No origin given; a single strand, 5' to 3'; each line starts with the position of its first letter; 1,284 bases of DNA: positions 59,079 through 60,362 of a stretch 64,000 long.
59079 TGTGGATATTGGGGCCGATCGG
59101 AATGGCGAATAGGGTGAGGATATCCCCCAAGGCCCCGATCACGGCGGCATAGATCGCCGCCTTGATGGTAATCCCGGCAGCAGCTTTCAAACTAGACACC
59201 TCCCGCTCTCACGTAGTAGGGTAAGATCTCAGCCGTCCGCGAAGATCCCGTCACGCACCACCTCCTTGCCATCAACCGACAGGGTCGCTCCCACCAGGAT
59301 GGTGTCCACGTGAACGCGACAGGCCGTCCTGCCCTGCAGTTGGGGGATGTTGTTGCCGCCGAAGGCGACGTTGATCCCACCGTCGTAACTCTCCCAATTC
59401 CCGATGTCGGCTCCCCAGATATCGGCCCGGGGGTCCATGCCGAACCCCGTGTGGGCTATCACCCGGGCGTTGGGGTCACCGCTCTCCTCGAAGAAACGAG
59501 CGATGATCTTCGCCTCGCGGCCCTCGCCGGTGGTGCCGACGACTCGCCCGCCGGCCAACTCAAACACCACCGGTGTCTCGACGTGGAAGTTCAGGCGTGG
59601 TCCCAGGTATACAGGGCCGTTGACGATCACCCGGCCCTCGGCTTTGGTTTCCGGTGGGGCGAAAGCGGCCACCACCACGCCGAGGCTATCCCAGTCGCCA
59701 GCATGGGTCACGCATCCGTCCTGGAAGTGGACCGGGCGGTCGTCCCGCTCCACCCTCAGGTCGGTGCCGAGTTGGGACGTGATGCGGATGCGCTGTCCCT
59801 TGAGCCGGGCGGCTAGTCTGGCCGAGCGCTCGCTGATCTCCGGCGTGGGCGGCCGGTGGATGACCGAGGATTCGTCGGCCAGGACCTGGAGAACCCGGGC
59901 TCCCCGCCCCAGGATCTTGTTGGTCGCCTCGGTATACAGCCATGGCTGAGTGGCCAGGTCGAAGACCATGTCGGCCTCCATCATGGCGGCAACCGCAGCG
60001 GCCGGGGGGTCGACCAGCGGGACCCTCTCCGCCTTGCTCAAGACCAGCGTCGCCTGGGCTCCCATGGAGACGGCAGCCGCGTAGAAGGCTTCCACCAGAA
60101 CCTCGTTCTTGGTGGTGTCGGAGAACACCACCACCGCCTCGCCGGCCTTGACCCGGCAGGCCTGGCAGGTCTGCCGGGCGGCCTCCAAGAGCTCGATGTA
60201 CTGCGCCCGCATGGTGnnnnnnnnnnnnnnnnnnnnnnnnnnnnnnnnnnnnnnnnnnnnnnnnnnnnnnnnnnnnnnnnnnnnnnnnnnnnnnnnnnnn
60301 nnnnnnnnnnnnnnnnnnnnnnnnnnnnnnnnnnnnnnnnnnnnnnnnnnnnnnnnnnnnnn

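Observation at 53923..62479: GntR-controlled array: three M29-fold paralogs, an ECF transporter with unknown specificity, a creatininase-family amidohydrolase and a creatinase/prolidase-type M24 enzyme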

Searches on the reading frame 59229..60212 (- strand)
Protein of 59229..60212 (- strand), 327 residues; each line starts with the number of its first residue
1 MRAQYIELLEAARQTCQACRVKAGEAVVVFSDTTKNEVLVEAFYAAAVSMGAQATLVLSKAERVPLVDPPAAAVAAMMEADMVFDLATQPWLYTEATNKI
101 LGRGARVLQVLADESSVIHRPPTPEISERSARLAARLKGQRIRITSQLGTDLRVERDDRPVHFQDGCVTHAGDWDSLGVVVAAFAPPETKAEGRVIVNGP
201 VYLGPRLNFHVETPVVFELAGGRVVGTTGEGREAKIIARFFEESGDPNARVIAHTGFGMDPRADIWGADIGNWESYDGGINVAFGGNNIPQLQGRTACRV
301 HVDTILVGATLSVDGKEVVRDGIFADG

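Call 4: search_protein_families(library=pfam, proteins=[window:59229-60212:-], max_evalue=0.01)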
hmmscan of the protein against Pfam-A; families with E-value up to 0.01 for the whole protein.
window:59229-60212:- (327 aa): 0 families

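Call 5: search_protein_families(library=ncbifam, proteins=[window:59229-60212:-], max_evalue=0.01)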
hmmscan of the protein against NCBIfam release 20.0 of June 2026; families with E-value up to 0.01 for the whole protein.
window:59229-60212:- (327 aa): 0 families

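Call 6: find_encoding_contigs(protein=window:59229-60212:-, flank=10000, max_places=6)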
Protein window:59229-60212:- (327 aa): no gene with exactly this product is on record in the collection.

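Call 8: find_homologous_proteins(query=window:59229-60212:-)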
Query window:59229-60212:- (327 aa): 21 proteins with E <= 0.001 among 8000 candidates.
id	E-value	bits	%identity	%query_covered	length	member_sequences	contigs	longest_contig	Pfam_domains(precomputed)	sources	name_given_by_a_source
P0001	3.3e-214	728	100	100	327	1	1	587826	PF26233.1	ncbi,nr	ncbi:MAG: hypothetical protein RDU89_01850 [bacterium]|nr:hypothetical protein [bacterium]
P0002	3.0e-144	498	68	99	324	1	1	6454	PF26233.1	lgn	-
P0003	1.1e-141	490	67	99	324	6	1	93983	PF26233.1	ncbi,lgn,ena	-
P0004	2.5e-141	489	66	99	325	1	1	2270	PF26233.1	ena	-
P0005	5.5e-139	481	65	99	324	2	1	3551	PF26233.1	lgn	-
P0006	6.8e-128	445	63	98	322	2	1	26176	PF26233.1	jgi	jgi:2,5-dihydroxypyridine 5,6-dioxygenase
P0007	2.7e-125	436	61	99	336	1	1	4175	PF26233.1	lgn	-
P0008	3.0e-125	436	61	100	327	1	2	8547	PF26233.1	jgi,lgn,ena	-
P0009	1.3e-122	427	59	98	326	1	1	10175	PF26233.1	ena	-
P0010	2.8e-121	423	61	98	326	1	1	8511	PF26233.1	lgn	-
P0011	1.1e-99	352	51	100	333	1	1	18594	PF26233.1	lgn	-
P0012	2.2e-93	331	47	100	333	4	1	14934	PF26233.1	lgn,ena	-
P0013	1.9e-87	312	46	100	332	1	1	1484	PF26233.1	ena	-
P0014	8.2e-86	306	48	98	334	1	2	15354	PF26233.1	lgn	-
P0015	2.5e-81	292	44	100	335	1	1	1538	PF26233.1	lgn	-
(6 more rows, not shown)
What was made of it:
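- Tried and rejected: The exact-sequence look-up of the 327-aa protein found nothing (call 6), although the homology search later found the identical NCBI protein (call 8).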

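Call 9: find_encoding_contigs(protein=P0003, flank=10000, max_places=3)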
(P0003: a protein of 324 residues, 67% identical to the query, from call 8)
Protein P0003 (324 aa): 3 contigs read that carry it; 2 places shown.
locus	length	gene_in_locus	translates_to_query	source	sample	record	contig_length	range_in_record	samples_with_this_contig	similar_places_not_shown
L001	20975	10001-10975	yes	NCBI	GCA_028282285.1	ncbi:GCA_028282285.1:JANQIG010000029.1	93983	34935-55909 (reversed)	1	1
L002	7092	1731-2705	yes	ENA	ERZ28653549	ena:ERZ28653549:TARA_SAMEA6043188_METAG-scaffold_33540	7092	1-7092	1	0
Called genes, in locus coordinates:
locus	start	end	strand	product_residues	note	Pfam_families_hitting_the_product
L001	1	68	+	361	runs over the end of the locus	PF01637:ATPase_2 (faint), PF07693:KAP_NTPase (faint), PF10236:DAP3 (faint), PF12775:AAA_7 (faint), PF13555:AAA_29 (faint), PF13604:AAA_30 (faint), PF24883:NPHP3_N (faint), PF20720:nSTAND3 (weak), +14 more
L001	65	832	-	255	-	PF00933:Glyco_hydro_3, PF02518:HATPase_c (weak)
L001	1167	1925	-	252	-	PF12804:NTP_transf_3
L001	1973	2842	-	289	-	PF00288:GHMP_kinases_N, PF08544:GHMP_kinases_C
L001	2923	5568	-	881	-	PF18921:Cyanophycin_syn, PF01071:GARS_A (weak), PF02222:ATP-grasp (weak), PF02655:ATP-grasp_3 (faint), PF07478:Dala_Dala_lig_C (weak), PF08443:RimK, PF08245:Mur_ligase_M, PF02875:Mur_ligase_C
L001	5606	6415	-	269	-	PF03575:Peptidase_S51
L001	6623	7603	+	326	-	PF00392:GntR, PF13730:HTH_36, PF14502:HTH_41 (weak), PF27163:YmtS_Ross (weak)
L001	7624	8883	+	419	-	PF26233:NicX, PF02073:Peptidase_M29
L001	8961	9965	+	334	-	PF26233:NicX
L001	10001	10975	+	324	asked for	PF26233:NicX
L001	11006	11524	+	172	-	PF07694:5TM-5TMR_LYT (weak)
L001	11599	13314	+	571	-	PF00931:NB-ARC (faint), PF03193:RsgA_GTPase (faint), PF13481:AAA_25 (faint), PF00005:ABC_tran, PF01078:Mg_chelatase (faint), PF13304:AAA_21 (faint), PF00005:ABC_tran, PF02463:SMC_N, +1 more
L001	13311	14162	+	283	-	PF02361:CbiQ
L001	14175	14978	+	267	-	PF02633:Creatininase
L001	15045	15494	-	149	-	PF09537:DUF2383, PF00210:Ferritin, PF02915:Rubrerythrin (faint)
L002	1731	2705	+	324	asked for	PF26233:NicX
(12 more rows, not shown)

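Call 10: find_encoding_contigs(protein=P0006, flank=10000, max_places=3)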
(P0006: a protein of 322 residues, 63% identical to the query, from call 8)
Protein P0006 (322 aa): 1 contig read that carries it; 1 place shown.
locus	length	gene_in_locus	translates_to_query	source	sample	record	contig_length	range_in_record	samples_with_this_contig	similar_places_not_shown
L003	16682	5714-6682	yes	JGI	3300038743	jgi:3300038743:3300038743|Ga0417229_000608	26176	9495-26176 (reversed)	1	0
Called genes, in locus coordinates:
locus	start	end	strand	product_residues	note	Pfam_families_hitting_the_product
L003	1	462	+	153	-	PF03401:TctC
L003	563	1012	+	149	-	PF07331:TctB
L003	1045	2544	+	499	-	PF01970:TctA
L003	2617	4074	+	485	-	PF01977:UbiD, PF20696:UbiD_C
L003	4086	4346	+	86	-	-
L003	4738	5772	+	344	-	PF00392:GntR, PF13545:HTH_Crp_2 (faint), PF27163:YmtS_Ross (faint)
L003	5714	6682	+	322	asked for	PF26233:NicX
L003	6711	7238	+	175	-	-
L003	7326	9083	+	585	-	PF03193:RsgA_GTPase (faint), PF13476:AAA_23 (faint), PF20703:nSTAND1 (faint), PF00005:ABC_tran, PF02463:SMC_N (faint), PF13555:AAA_29 (faint), PF00005:ABC_tran, PF13304:AAA_21 (weak)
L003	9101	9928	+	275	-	PF02361:CbiQ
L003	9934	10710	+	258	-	PF02633:Creatininase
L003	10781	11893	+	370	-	PF01321:Creatinase_N, PF00557:Peptidase_M24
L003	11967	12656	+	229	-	PF01321:Creatinase_N (weak)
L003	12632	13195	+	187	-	PF00557:Peptidase_M24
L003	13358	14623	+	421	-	PF00682:HMGL-like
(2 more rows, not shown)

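Call 11: find_encoding_contigs(protein=P0011, flank=10000, max_places=3)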
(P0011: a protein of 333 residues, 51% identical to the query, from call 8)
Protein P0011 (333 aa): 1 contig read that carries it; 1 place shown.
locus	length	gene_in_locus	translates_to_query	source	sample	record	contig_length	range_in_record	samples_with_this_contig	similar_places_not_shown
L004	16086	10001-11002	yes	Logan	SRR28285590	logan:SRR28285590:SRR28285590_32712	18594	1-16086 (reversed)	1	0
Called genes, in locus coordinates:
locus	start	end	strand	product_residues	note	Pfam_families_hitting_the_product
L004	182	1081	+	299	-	PF00005:ABC_tran, PF13304:AAA_21 (faint)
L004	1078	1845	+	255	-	PF00528:BPD_transp_1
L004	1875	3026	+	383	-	PF13379:NMT1_2, PF09084:NMT1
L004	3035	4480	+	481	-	PF01979:Amidohydro_1, PF12890:DHOase (faint), PF07969:Amidohydro_3 (weak)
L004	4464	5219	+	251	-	PF07090:GATase1_like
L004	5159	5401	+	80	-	-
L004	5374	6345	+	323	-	PF00294:PfkB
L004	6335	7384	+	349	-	PF00356:LacI, PF00532:Peripla_BP_1, PF13407:Peripla_BP_4, PF13377:Peripla_BP_3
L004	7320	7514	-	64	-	-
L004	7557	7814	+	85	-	-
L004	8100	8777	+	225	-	PF00392:GntR, PF13412:HTH_24 (weak), PF07729:FCD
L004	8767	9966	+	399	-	PF01321:Creatinase_N, PF00557:Peptidase_M24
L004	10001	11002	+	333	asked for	PF26233:NicX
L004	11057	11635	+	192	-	-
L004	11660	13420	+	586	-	PF00005:ABC_tran, PF13481:AAA_25 (faint), PF13671:AAA_33 (faint), PF00005:ABC_tran, PF02463:SMC_N (weak), PF13304:AAA_21 (weak)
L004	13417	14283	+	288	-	PF02361:CbiQ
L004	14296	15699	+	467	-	PF01546:Peptidase_M20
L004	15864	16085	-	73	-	?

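Call 15: search_solved_structures(query=A1, max_evalue=0.01, show_alignments=2)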
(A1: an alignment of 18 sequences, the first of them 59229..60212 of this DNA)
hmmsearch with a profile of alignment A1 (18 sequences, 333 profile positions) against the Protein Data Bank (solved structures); distinct sequences matched with E-value up to 0.01: 3.
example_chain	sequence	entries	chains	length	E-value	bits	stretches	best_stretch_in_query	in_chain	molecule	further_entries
7cn3_A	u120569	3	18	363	4.5e-68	232.7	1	1-330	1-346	2,5-dihydroxypyridine 5,6-dioxygenase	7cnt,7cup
4icr_A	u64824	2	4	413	0.00034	22.7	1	147-234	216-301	Aminopeptidase PepS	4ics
4icq_A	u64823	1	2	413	0.00036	22.7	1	147-234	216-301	Aminopeptidase PepS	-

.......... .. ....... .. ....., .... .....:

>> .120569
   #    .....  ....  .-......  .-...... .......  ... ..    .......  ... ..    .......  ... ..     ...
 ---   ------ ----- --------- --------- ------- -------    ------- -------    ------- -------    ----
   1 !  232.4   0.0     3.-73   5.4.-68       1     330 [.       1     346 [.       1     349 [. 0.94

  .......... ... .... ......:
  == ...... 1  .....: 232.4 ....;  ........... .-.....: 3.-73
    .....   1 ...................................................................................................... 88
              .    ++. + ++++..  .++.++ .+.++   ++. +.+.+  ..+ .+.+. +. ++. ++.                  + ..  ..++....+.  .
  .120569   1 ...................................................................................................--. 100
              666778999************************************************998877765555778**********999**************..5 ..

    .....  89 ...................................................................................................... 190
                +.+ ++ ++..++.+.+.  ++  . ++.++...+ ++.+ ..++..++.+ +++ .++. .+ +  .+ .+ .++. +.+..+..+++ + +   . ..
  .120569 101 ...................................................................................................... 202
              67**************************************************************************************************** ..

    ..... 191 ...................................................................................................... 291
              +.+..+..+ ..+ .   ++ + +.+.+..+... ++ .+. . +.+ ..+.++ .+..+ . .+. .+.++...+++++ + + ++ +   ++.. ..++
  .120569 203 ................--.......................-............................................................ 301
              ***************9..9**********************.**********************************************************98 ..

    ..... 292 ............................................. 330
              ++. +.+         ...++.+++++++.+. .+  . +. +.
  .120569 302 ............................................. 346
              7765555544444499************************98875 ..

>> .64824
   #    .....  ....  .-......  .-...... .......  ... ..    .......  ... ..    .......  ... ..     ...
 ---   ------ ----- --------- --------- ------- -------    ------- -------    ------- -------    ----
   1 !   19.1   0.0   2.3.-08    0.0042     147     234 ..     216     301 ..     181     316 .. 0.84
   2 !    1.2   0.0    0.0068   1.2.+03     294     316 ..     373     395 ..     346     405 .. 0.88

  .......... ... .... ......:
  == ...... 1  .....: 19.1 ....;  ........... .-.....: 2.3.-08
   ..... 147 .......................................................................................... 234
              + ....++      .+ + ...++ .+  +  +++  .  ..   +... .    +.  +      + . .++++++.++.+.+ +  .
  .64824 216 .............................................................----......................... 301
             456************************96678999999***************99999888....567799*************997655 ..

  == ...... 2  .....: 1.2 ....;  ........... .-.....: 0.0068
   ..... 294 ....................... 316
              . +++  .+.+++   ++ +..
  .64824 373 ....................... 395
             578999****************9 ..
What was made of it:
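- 59229..60212 (-): NicX-like M29-fold protein, 327 aa, found next to the ECF genes in nearly all relatives. Family profile against PDB NicX 7cn3: E 4.5e-68 (call 15).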

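Call 17: find_related_loci(query=A2, collection=genome_contigs, flank=10000)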
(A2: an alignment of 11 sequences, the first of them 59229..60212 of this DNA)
Query A2 (327 aa) in genome_contigs; peptide patterns used: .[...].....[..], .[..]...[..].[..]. (x = any residue, [..] = any of these).
90 stretches matched a pattern; 3 encode a relative of the query (tblastn E <= 1e-3); 3 distinct loci.
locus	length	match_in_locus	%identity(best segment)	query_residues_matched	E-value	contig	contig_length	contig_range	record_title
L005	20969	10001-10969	67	1-324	2e-151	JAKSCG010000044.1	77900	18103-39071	MAG: Halanaerobiales bacterium isolate MAG.272 k141_10802559, whole genome shotgun sequence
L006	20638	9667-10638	63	4-326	3e-132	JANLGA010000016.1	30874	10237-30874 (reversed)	MAG: Bacillota bacterium isolate A05DMB27 NODE_16_length_30874_cov_3.018528, whole genome shotgun sequence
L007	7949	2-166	71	272-326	1e-22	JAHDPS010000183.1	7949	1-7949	MAG: Bacillota bacterium isolate SM1-B18.1 k141_10791, whole genome shotgun sequence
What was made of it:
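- Hosts include a Halanaerobiales MAG (call 17), an order of strict anaerobes by established knowledge. Halanaerobiales and TARA ocean contigs carry the cluster (calls 9, 17).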

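Call 18: find_related_loci(query=A2, collection=metagenome_contigs, flank=10000)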
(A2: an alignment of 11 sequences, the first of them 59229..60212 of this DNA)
Query A2 (327 aa) in metagenome_contigs; peptide patterns used: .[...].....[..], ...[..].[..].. (x = any residue, [..] = any of these).
374 stretches matched a pattern; 4 encode a relative of the query (tblastn E <= 1e-3); 4 distinct loci.
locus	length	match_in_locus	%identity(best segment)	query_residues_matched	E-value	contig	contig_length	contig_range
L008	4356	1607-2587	61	1-326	2e-135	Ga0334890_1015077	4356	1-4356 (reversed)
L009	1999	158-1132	50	4-327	4e-108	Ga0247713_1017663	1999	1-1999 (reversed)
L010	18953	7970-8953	47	1-327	2e-89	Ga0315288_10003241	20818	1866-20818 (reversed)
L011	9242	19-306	51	232-327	1e-28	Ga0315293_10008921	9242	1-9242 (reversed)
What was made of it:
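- Tried and rejected: The narrower alignment gave only 3 genome and 4 metagenome loci (calls 17, 18).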

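Call 24: search_protein_families(library=pfam, proteins=[window:59229-60212:-], max_evalue=10)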
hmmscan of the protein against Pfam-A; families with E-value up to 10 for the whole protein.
window:59229-60212:- (327 aa): 0 families
